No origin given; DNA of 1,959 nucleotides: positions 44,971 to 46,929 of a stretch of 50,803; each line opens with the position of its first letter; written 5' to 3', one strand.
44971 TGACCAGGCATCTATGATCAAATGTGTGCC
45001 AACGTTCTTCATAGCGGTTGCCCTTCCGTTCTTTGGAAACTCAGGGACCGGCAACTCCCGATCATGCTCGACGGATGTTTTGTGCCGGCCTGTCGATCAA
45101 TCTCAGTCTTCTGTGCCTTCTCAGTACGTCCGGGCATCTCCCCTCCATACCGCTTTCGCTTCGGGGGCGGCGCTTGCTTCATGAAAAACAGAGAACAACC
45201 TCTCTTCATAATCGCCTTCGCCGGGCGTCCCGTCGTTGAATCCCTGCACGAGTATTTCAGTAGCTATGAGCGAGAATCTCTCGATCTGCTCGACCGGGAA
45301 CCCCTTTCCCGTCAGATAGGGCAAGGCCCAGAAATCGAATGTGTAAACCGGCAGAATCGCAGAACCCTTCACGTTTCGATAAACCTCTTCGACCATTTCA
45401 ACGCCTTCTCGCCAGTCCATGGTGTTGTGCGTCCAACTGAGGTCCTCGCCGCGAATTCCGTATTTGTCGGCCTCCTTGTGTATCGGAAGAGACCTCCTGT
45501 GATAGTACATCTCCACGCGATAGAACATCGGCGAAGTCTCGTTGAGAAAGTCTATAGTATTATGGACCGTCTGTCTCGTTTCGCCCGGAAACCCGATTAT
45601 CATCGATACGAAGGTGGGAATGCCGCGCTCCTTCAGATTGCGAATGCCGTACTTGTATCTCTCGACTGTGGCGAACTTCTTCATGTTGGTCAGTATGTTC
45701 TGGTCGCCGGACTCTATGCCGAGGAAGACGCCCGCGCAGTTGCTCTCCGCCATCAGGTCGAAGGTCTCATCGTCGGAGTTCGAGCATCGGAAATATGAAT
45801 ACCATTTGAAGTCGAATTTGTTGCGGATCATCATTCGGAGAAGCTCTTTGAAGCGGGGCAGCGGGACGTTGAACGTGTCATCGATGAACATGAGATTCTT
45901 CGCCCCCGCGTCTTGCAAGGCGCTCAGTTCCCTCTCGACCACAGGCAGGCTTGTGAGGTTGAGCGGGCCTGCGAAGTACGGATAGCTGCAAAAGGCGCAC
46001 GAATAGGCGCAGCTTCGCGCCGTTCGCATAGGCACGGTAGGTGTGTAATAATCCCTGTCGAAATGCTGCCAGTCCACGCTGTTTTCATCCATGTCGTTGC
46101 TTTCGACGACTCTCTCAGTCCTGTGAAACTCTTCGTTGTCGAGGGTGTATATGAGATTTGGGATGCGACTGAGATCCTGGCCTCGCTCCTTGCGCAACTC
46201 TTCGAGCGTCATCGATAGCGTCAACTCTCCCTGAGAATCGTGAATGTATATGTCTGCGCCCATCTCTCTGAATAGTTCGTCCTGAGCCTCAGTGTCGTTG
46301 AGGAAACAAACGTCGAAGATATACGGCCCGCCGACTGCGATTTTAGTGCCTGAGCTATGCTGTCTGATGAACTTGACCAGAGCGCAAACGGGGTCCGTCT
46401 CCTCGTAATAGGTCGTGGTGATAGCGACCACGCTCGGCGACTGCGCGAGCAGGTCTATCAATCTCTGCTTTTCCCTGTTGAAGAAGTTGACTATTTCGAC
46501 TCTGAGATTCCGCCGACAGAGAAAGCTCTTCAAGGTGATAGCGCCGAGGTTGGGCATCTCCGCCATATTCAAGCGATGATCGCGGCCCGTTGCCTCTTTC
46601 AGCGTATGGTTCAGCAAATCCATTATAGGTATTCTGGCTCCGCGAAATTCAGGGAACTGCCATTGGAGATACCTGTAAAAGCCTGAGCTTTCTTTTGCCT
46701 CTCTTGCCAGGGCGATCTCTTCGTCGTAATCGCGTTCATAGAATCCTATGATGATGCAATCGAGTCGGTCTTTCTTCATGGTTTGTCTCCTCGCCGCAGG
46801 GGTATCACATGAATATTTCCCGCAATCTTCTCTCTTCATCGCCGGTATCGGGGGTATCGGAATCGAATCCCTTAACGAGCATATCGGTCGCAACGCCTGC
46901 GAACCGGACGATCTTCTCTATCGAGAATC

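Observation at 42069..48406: Two class B radical SAM paralogues in one operon-like cluster with AdoMet decarboxylase, aminopropyltransferase, a GmhA-like SIS protein and a DHS-like protein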

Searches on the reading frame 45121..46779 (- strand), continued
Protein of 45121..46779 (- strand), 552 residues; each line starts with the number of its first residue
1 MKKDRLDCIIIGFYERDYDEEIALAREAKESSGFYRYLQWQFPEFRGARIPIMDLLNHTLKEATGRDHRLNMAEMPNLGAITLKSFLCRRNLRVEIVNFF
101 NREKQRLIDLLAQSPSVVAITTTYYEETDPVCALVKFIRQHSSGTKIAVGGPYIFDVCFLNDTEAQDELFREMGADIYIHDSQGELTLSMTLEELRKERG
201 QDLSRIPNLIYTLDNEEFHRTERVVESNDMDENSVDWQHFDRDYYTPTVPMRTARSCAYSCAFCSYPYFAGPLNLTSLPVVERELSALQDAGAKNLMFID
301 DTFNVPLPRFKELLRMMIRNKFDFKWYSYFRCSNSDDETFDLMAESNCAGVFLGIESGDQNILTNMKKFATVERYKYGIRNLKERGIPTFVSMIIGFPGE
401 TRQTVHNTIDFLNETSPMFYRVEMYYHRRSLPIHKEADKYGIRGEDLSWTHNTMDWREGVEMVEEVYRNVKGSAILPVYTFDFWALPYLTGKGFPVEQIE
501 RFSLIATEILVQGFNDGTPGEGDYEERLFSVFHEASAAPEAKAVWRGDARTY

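Call 50: search_protein_families(library=ncbifam, proteins=[L085:4963-6981:+, L003:4591-6366:+, L085:6951-8129:+, L085:8122-8643:+, L003:2-1030:+, L003:6662-7486:-, L085:1685-3316:+, L085:3313-4956:+, L003:1361-2974:+, L003:2985-4616:+], max_evalue=0.00001)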
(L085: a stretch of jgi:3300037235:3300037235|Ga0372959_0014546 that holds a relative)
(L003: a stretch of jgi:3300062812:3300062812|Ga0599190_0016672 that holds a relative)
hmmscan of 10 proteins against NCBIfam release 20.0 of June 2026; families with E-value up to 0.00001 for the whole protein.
L085:4963-6981:+ (672 aa): 13 families
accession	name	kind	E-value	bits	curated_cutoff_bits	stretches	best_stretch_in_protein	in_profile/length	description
NF002010.0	PRK00811.1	equivalog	6.8e-74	248.7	260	1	412-668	23-284/287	polyamine aminopropyltransferase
TIGR00417.1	speE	equivalog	1.5e-64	217.9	249.55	1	414-663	19-271/271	spermidine synthase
NF002956.0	PRK03612.1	equivalog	1.1e-41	142.8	472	1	415-661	244-492/522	polyamine aminopropyltransferase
TIGR03330.1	SAM_DCase_Bsu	equivalog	2.9e-33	114.5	75.65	1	271-378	3-111/112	adenosylmethionine decarboxylase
NF002435.0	PRK01581.1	equivalog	6.3e-26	91.3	537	1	414-591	99-273/374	polyamine aminopropyltransferase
NF001241.0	PRK00216.1-2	equivalog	5.2e-09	36.1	327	1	59-170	52-159/231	demethylmenaquinone methyltransferase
NF045823.1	PthPhpthDimycoMt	equivalog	5.3e-07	29.1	300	1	56-158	64-165/256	phthiotriol/phenolphthiotriol dimycocerosates methyltransferase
NF045667.1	MTase_DVU1556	equivalog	6.2e-07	29.1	155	1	58-158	22-118/213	DVU_1556 family methyltransferase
NF041537.1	ArsM_AhpD_UU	exception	6.9e-07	28.4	510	1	58-158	76-179/345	arsenite methyltransferase/AhpD domain selenoprotein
NF037959.1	MFS_SpdSyn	subfamily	1.3e-06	27.4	40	1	451-633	258-432/480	fused MFS/spermidine synthase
NF045825.1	FAmtase_mtf2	equivalog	2.2e-06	27.1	400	1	56-158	56-157/248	fatty-acid O-methyltransferase Mtf2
NF041820.1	daptide_MTase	equivalog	5e-06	26.2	175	0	61-131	39-111/243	daptide-type RiPP biosynthesis methyltransferase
NF003380.0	PRK04457.1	equivalog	8.9e-06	24.9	304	0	469-582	68-176/265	polyamine aminopropyltransferase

L003:4591-6366:+ (591 aa): 11 families
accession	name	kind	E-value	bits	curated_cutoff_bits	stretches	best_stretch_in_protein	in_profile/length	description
NF002010.0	PRK00811.1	equivalog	1.2e-80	270.8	260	1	303-566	21-286/287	polyamine aminopropyltransferase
TIGR00417.1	speE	equivalog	7.5e-72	241.8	249.55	1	290-559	1-271/271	spermidine synthase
NF002956.0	PRK03612.1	equivalog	1.7e-43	148.9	472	1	307-558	243-493/522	polyamine aminopropyltransferase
NF002435.0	PRK01581.1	equivalog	1.8e-23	83.3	537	1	306-528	98-313/374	polyamine aminopropyltransferase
NF003380.0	PRK04457.1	equivalog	1.8e-10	40.3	304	1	366-479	69-177/265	polyamine aminopropyltransferase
NF045825.1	FAmtase_mtf2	equivalog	7e-09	35.3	400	1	65-169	55-158/248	fatty-acid O-methyltransferase Mtf2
NF045823.1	PthPhpthDimycoMt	equivalog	5.5e-08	32.3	300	1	66-168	64-165/256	phthiotriol/phenolphthiotriol dimycocerosates methyltransferase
NF001241.0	PRK00216.1-2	equivalog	2.1e-07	30.8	327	1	69-180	52-159/231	demethylmenaquinone methyltransferase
NF041820.1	daptide_MTase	equivalog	2.4e-06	27.2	175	1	71-143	39-113/243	daptide-type RiPP biosynthesis methyltransferase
NF037959.1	MFS_SpdSyn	subfamily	3.4e-06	26.1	40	1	327-531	235-434/480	fused MFS/spermidine synthase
NF041537.1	ArsM_AhpD_UU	exception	5.2e-06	25.5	510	1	68-168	76-179/345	arsenite methyltransferase/AhpD domain selenoprotein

L085:6951-8129:+ (392 aa): 1 family
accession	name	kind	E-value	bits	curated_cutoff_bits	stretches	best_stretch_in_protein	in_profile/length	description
NF043000.1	carsnrspmd_synth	equivalog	1.5e-35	123.2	800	1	11-384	2-397/405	carboxynorspermidine synthase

L085:8122-8643:+ (174 aa): 4 families
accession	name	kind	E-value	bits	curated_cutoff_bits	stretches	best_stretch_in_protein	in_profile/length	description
NF058607.1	GlBtMonoOxGbcA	equivalog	5.7e-22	77.7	670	1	9-109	32-134/420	glycine betaine monooxygenase oxygenase subunit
NF042946.1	3PPDioc_HcaE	equivalog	3.2e-11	42.9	830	1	15-110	21-118/450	3-phenylpropionate/cinnamic acid dioxygenase subunit alpha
TIGR03228.1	anthran_1_2_A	equivalog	1.6e-10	40.3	671.9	1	15-108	21-116/438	anthranilate 1,2-dioxygenase large subunit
TIGR03229.1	benzo_1_2_benA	equivalog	3.7e-08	32.7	780.95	1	14-108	20-116/433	benzoate 1,2-dioxygenase large subunit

L003:2-1030:+ (342 aa): 6 families
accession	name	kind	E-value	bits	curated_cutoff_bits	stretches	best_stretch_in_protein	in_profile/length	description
TIGR02195.1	heptsyl_trn_II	equivalog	1.2e-86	290.9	134.6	1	3-329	2-334/339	lipopolysaccharide heptosyltransferase II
NF008162.0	PRK10916.1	equivalog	8.9e-62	209.3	569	1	3-329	3-339/348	ADP-heptose--LPS heptosyltransferase RfaF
TIGR02193.1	heptsyl_trn_I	equivalog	4.1e-19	69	185.3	1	169-287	175-293/320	lipopolysaccharide heptosyltransferase I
TIGR02201.1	heptsyl_trn_III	equivalog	8.6e-15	54.6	170.2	1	158-329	164-339/344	putative lipopolysaccharide heptosyltransferase III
NF007742.0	PRK10422.1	equivalog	7.1e-12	44.8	467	1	167-330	176-340/352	lipopolysaccharide core heptosyltransferase RfaQ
NF008204.0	PRK10964.1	equivalog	1.3e-08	34.4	437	1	187-280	191-284/322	lipopolysaccharide heptosyltransferase RfaC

L003:6662-7486:- (274 aa): 11 families
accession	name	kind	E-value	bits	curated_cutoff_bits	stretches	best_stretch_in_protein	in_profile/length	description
TIGR03471.1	HpnJ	equivalog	6.9e-23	81.3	577.6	1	1-259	224-468/472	hopanoid biosynthesis associated radical SAM protein HpnJ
NF033070.1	rSAM_AprD4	equivalog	1.3e-18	67.2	500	1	26-186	247-405/456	AprD4 family radical SAM diol-dehydratase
TIGR04385.1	B12_rSAM_cofa1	equivalog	2.5e-17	63.2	450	1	3-146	223-364/438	B12 lower ligand biosynthesis radical SAM protein BzaD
TIGR04479.1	bcpD_PhpK_rSAM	subfamily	3.2e-17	62.1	600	1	5-146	270-409/504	PhpK family radical SAM P-methyltransferase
NF038361.1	rSAM_Sden_1168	equivalog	9e-17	60.8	575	1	1-183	307-485/560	Sden_1168 family B12-binding radical SAM P-methyltransferase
TIGR02026.1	BchE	equivalog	3.9e-15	55.7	481.35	1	1-181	219-397/497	magnesium-protoporphyrin IX monomethyl ester anaerobic oxidative cyclase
TIGR04072.2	rSAM_ladder_B12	equivalog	3e-14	52.5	360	1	3-191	208-391/443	lipid biosynthesis B12-binding/radical SAM protein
NF050148.1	rSAM_ApyD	equivalog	5.3e-14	51.5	750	1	5-170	229-392/645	RiPP biosynthesis radical SAM protein ApyD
TIGR04013.1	B12_SAM_MJ_1487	hypoth_equivalog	8.5e-12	44.6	251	1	57-173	243-359/382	TIGR04013 family B12-binding domain/radical SAM domain-containing protein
TIGR04014.1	B12_SAM_MJ_0865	equivalog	3.5e-08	32.7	360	1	61-170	251-357/434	methyl-coenzyme M reductase glutamine C-methyltransferase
TIGR03975.1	rSAM_ocin_1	subfamily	3.1e-06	26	281.85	1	3-162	292-450/606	RiPP maturation radical SAM C-methyltransferase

L085:1685-3316:+ (543 aa): 24 families
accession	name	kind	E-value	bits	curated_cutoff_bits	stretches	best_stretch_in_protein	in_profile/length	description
TIGR04479.1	bcpD_PhpK_rSAM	subfamily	1.4e-174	581.2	600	1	7-504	2-500/504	PhpK family radical SAM P-methyltransferase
TIGR04072.2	rSAM_ladder_B12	equivalog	3e-29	102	360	1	129-411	84-347/443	lipid biosynthesis B12-binding/radical SAM protein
TIGR03471.1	HpnJ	equivalog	1.7e-25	89.8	577.6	1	242-414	193-366/472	hopanoid biosynthesis associated radical SAM protein HpnJ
TIGR04385.1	B12_rSAM_cofa1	equivalog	2.4e-23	83.1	450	1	134-410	89-361/438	B12 lower ligand biosynthesis radical SAM protein BzaD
TIGR02026.1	BchE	equivalog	2.7e-19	69.4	481.35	1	76-424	21-376/497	magnesium-protoporphyrin IX monomethyl ester anaerobic oxidative cyclase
NF050148.1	rSAM_ApyD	equivalog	3.6e-17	62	750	1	108-413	68-366/645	RiPP biosynthesis radical SAM protein ApyD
TIGR04013.1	B12_SAM_MJ_1487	hypoth_equivalog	8.8e-17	61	251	2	133-297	58-203/382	TIGR04013 family B12-binding domain/radical SAM domain-containing protein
TIGR04014.1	B12_SAM_MJ_0865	equivalog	2.6e-16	59.5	360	1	79-413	13-336/434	methyl-coenzyme M reductase glutamine C-methyltransferase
TIGR03975.1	rSAM_ocin_1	subfamily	4e-15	55.3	281.85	1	107-410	121-427/606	RiPP maturation radical SAM C-methyltransferase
TIGR04428.1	B12_rSAM_trp_MT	equivalog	4.6e-15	55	500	1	251-409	221-394/558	tryptophan 2-C-methyltransferase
NF033070.1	rSAM_AprD4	equivalog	5.3e-15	55.3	500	1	249-412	199-365/456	AprD4 family radical SAM diol-dehydratase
TIGR04295.1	B12_rSAM_oligo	hypoth_equivalog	6.5e-14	51.4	400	1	237-376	191-324/422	TIGR04295 family B12-binding domain-containing radical SAM protein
TIGR00089.1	TIGR00089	subfamily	8.9e-13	47.8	251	1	246-418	140-323/429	MiaB/RimO family radical SAM methylthiotransferase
NF045585.1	rSAM_slr0320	equivalog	2.3e-12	46.2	775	1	227-412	214-408/511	photosystem II high light acclimation radical SAM protein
TIGR01125.1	TIGR01125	equivalog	2.4e-11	43.4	356.95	1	245-413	136-316/432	30S ribosomal protein S12 methylthiotransferase RimO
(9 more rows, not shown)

L085:3313-4956:+ (547 aa): 25 families
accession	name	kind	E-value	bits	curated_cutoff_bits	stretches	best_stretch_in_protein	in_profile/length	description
TIGR04479.1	bcpD_PhpK_rSAM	subfamily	1.8e-177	590.8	600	1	7-507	2-501/504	PhpK family radical SAM P-methyltransferase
TIGR04072.2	rSAM_ladder_B12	equivalog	6.8e-28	97.5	360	1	134-413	89-347/443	lipid biosynthesis B12-binding/radical SAM protein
TIGR03471.1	HpnJ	equivalog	8.9e-23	80.9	577.6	1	243-446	191-396/472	hopanoid biosynthesis associated radical SAM protein HpnJ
TIGR04385.1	B12_rSAM_cofa1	equivalog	3.6e-20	72.6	450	1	217-413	167-362/438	B12 lower ligand biosynthesis radical SAM protein BzaD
NF050148.1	rSAM_ApyD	equivalog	7.4e-18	64.3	750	1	109-413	69-364/645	RiPP biosynthesis radical SAM protein ApyD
TIGR02026.1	BchE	equivalog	3.3e-17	62.5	481.35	1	109-429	58-379/497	magnesium-protoporphyrin IX monomethyl ester anaerobic oxidative cyclase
TIGR00089.1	TIGR00089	subfamily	5.6e-17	61.7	251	1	208-434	106-337/429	MiaB/RimO family radical SAM methylthiotransferase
TIGR04013.1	B12_SAM_MJ_1487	hypoth_equivalog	3.6e-15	55.7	251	1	167-414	85-332/382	TIGR04013 family B12-binding domain/radical SAM domain-containing protein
TIGR04014.1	B12_SAM_MJ_0865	equivalog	4.7e-15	55.3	360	1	181-416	95-337/434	methyl-coenzyme M reductase glutamine C-methyltransferase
TIGR04428.1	B12_rSAM_trp_MT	equivalog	5.5e-15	54.7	500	1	253-412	221-395/558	tryptophan 2-C-methyltransferase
NF045585.1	rSAM_slr0320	equivalog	4e-14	52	775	1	251-411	238-405/511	photosystem II high light acclimation radical SAM protein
TIGR01125.1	TIGR01125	equivalog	2.1e-13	50.1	356.95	1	246-415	135-316/432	30S ribosomal protein S12 methylthiotransferase RimO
NF033070.1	rSAM_AprD4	equivalog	4.3e-13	49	500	1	252-412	200-363/456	AprD4 family radical SAM diol-dehydratase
TIGR04295.1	B12_rSAM_oligo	hypoth_equivalog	2e-12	46.6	400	1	227-391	179-337/422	TIGR04295 family B12-binding domain-containing radical SAM protein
TIGR04367.1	HpnR_B12_rSAM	equivalog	2.2e-12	46.3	650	1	78-394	23-332/490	hopanoid C-3 methylase HpnR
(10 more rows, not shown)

L003:1361-2974:+ (537 aa): 25 families
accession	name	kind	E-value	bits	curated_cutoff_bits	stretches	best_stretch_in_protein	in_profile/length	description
TIGR04479.1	bcpD_PhpK_rSAM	subfamily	1.2e-174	581.4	600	1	7-507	2-501/504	PhpK family radical SAM P-methyltransferase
TIGR04072.2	rSAM_ladder_B12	equivalog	2.1e-26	92.6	360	1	129-413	84-347/443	lipid biosynthesis B12-binding/radical SAM protein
TIGR03471.1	HpnJ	equivalog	1.9e-23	83.1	577.6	1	243-414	192-364/472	hopanoid biosynthesis associated radical SAM protein HpnJ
TIGR04385.1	B12_rSAM_cofa1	equivalog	7.7e-22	78.1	450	1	238-414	185-363/438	B12 lower ligand biosynthesis radical SAM protein BzaD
TIGR02026.1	BchE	equivalog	3.8e-21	75.5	481.35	1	110-421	59-371/497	magnesium-protoporphyrin IX monomethyl ester anaerobic oxidative cyclase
NF050148.1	rSAM_ApyD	equivalog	1.2e-20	73.4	750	1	109-413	69-364/645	RiPP biosynthesis radical SAM protein ApyD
TIGR04014.1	B12_SAM_MJ_0865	equivalog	8.4e-17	61.1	360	1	136-416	59-337/434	methyl-coenzyme M reductase glutamine C-methyltransferase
NF033070.1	rSAM_AprD4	equivalog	3e-16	59.4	500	1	249-412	197-363/456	AprD4 family radical SAM diol-dehydratase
TIGR00089.1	TIGR00089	subfamily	7.4e-16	57.9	251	1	248-420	140-323/429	MiaB/RimO family radical SAM methylthiotransferase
TIGR04013.1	B12_SAM_MJ_1487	hypoth_equivalog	3.8e-15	55.6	251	1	351-414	269-332/382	TIGR04013 family B12-binding domain/radical SAM domain-containing protein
TIGR04428.1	B12_rSAM_trp_MT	equivalog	2.8e-14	52.4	500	1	249-410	217-393/558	tryptophan 2-C-methyltransferase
TIGR04295.1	B12_rSAM_oligo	hypoth_equivalog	1.3e-12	47.2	400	1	238-371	190-317/422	TIGR04295 family B12-binding domain-containing radical SAM protein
NF045585.1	rSAM_slr0320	equivalog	4e-12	45.4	775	1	235-411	225-405/511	photosystem II high light acclimation radical SAM protein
TIGR01125.1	TIGR01125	equivalog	6.4e-12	45.3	356.95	1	247-416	136-317/432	30S ribosomal protein S12 methylthiotransferase RimO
TIGR01579.1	MiaB-like-C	equivalog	2.3e-11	43.6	357.05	1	131-415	52-318/416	tRNA (N(6)-L-threonylcarbamoyladenosine(37)-C(2))-methylthiotransferase MtaB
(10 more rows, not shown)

L003:2985-4616:+ (543 aa): 23 families
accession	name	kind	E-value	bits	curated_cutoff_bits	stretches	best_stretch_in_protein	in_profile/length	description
TIGR04479.1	bcpD_PhpK_rSAM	subfamily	7.5e-179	595.3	600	1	7-509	2-502/504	PhpK family radical SAM P-methyltransferase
TIGR04072.2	rSAM_ladder_B12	equivalog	1.4e-25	89.9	360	1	134-416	89-349/443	lipid biosynthesis B12-binding/radical SAM protein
TIGR03471.1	HpnJ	equivalog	2.6e-23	82.6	577.6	1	247-442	195-391/472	hopanoid biosynthesis associated radical SAM protein HpnJ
TIGR04385.1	B12_rSAM_cofa1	equivalog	1.1e-21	77.5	450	1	130-414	85-362/438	B12 lower ligand biosynthesis radical SAM protein BzaD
NF050148.1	rSAM_ApyD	equivalog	3.3e-17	62.1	750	1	108-415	68-365/645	RiPP biosynthesis radical SAM protein ApyD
TIGR02026.1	BchE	equivalog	9.8e-17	61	481.35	1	113-430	62-379/497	magnesium-protoporphyrin IX monomethyl ester anaerobic oxidative cyclase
TIGR00089.1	TIGR00089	subfamily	4e-16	58.8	251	1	250-433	141-335/429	MiaB/RimO family radical SAM methylthiotransferase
TIGR04014.1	B12_SAM_MJ_0865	equivalog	6.4e-16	58.2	360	1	167-415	82-335/434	methyl-coenzyme M reductase glutamine C-methyltransferase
TIGR04428.1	B12_rSAM_trp_MT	equivalog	1.3e-15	56.8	500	1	254-412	221-394/558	tryptophan 2-C-methyltransferase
TIGR04013.1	B12_SAM_MJ_1487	hypoth_equivalog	2.6e-14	52.9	251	1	172-417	89-334/382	TIGR04013 family B12-binding domain/radical SAM domain-containing protein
NF033070.1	rSAM_AprD4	equivalog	5.8e-14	51.8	500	1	243-414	190-364/456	AprD4 family radical SAM diol-dehydratase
NF033712.0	B12_rSAM_KedN5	subfamily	1e-13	50.4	700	1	137-406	84-360/624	KedN5 family methylcobalamin-dependent radical SAM C-methyltransferase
NF045585.1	rSAM_slr0320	equivalog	2.6e-13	49.3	775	1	134-416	128-409/511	photosystem II high light acclimation radical SAM protein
TIGR01125.1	TIGR01125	equivalog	3.9e-13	49.2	356.95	1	252-416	140-316/432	30S ribosomal protein S12 methylthiotransferase RimO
NF038361.1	rSAM_Sden_1168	equivalog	7.8e-12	44.5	575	1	251-415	284-450/560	Sden_1168 family B12-binding radical SAM P-methyltransferase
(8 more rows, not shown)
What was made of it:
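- In L003 an LPS heptosyltransferase II gene lies directly upstream of the rSAM pair (call 50), so the cassette sits next to heptose-pathway genes a second time.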

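Call 69: find_encoding_contigs(protein=P0127, flank=10000, max_places=3)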
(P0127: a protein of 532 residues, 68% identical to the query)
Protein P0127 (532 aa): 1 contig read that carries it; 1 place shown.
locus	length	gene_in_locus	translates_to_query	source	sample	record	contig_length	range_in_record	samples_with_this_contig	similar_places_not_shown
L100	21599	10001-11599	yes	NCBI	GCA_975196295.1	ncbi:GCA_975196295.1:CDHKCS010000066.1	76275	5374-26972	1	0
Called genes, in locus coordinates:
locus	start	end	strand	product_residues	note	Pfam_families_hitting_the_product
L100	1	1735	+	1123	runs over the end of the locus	PF13620:CarboxypepD_reg, PF13715:CarbopepD_reg_2, PF25183:OMP_b-brl_4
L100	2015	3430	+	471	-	PF08811:DUF1800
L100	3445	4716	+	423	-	PF07394:DUF1501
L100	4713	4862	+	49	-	-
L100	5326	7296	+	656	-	PF20434:BD-FAE, PF00326:Peptidase_S9, PF01738:DLH (weak)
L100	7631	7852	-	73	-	-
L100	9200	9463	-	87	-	-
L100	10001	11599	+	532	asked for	PF02310:B12-binding (weak), PF04055:Radical_SAM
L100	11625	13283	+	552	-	PF04055:Radical_SAM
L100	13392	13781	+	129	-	PF02675:AdoMet_dc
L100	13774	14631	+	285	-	PF17284:Spermine_synt_N, PF01564:Spermine_synth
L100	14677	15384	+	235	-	PF13580:SIS_2, PF01380:SIS (weak)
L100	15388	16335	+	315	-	PF01916:DS (faint), PF21570:ArgZ-like_C_2nd (weak)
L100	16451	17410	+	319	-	PF00392:GntR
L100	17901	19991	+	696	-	PF26745:SPM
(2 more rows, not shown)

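Call 70: find_encoding_contigs(protein=P0126, flank=5000, max_places=3)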
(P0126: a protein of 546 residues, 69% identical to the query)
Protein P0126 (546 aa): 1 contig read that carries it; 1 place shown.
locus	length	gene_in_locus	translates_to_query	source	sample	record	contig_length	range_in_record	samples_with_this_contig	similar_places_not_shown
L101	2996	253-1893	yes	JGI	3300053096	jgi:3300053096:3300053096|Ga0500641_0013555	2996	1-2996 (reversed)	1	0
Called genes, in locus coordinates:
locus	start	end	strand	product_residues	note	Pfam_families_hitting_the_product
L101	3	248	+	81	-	?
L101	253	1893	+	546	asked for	PF04055:Radical_SAM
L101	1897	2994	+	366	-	?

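Call 76: list_cluster_members(proteins=[P0122, P0123, P0124, P0125, P0126, P0128, P0255, P0271])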
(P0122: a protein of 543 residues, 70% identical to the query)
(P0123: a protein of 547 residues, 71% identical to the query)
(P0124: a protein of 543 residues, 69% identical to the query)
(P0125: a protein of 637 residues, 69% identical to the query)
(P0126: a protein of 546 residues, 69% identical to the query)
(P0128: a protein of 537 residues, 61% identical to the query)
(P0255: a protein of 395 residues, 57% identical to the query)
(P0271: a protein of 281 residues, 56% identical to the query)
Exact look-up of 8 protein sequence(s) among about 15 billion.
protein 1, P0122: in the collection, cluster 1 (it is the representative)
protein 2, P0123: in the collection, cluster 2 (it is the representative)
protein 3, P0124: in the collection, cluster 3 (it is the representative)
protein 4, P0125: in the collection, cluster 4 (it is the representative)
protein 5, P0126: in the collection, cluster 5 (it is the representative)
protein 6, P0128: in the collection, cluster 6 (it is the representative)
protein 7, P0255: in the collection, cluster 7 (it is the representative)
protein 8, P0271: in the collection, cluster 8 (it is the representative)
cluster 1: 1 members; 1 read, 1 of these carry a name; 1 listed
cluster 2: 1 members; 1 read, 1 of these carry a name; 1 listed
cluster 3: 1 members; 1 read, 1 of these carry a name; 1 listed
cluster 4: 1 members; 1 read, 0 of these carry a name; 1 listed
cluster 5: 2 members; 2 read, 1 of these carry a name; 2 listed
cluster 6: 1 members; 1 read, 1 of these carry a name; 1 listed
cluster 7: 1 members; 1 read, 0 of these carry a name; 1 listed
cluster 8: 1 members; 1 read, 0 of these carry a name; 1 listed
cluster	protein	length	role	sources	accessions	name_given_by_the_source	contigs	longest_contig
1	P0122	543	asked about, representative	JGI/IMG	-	radical SAM PhpK family P-methyltransferase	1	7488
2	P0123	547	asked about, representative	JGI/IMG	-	p-methyltransferase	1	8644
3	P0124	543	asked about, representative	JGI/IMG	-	radical SAM PhpK family P-methyltransferase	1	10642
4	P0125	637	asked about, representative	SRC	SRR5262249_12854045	-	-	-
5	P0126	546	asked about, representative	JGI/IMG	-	p-methyltransferase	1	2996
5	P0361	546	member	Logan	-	-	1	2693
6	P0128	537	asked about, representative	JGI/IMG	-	radical SAM PhpK family P-methyltransferase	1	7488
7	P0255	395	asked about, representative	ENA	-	-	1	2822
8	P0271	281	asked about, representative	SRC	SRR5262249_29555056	-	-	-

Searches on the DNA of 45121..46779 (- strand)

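Call 83: search_rna_families(sources=[L003, L084, L085, L099, L101], threshold=gathering)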
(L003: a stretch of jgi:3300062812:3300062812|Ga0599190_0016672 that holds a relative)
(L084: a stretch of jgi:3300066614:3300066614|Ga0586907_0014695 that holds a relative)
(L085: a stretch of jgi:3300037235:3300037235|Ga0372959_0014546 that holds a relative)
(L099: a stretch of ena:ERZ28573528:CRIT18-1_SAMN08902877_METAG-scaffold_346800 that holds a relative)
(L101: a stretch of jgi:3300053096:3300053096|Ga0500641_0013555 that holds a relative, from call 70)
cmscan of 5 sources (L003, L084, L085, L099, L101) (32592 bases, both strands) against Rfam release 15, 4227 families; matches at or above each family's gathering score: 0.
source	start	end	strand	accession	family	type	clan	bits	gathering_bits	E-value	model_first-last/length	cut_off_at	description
